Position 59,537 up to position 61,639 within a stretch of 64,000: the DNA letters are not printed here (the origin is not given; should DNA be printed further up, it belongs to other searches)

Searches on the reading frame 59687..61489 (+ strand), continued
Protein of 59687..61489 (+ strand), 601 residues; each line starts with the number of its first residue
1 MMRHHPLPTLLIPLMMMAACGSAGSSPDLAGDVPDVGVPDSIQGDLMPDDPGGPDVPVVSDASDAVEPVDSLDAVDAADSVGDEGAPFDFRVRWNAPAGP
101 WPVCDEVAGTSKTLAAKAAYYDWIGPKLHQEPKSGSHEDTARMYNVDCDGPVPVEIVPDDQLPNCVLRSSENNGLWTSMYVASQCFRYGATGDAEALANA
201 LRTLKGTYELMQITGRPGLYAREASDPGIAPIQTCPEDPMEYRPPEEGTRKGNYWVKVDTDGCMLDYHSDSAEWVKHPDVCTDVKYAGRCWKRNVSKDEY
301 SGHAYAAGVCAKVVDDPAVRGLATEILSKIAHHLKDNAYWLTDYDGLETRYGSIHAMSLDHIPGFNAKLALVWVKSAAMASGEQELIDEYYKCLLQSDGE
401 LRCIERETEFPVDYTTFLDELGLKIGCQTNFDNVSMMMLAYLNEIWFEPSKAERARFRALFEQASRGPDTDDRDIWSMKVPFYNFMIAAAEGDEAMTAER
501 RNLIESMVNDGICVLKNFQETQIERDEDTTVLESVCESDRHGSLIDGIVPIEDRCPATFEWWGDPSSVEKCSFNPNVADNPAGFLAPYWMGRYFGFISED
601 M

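Call 67: find_related_loci(query=A1, collection=metagenome_contigs, flank=10000)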
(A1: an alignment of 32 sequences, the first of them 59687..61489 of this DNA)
Query A1 (601 aa) in metagenome_contigs; peptide patterns used: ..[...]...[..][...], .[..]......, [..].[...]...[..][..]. (x = any residue, [..] = any of these).
599 stretches matched a pattern (row limit reached: there are more); 411 encode a relative of the query (tblastn E <= 1e-3); the best 80 are kept; 79 distinct loci.
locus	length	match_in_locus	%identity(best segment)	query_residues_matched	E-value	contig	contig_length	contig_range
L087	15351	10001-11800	43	10-601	1e-163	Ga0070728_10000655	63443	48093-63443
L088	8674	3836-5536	34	1-599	2e-102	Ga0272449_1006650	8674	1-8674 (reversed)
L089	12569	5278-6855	36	73-601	7e-91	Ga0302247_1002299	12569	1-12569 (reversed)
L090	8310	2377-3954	36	73-601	8e-90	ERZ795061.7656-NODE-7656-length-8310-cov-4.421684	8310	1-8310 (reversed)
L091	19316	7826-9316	33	94-599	7e-83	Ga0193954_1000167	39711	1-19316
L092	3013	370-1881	34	101-601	6e-84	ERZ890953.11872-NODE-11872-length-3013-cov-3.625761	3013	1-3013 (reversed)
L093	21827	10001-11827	45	5-601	1e-163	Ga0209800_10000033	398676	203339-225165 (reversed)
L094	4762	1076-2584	35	101-600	9e-82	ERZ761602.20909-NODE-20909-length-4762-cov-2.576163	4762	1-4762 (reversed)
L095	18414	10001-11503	35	110-601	3e-79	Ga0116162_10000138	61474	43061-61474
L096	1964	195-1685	33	100-599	1e-78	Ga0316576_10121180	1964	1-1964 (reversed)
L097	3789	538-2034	33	94-597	4e-72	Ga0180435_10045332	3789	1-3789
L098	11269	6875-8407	30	94-601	3e-68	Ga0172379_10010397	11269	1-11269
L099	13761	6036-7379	32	107-601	4e-65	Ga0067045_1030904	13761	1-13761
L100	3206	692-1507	41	325-597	8e-63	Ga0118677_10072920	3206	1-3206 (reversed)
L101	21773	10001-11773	44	25-601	2e-158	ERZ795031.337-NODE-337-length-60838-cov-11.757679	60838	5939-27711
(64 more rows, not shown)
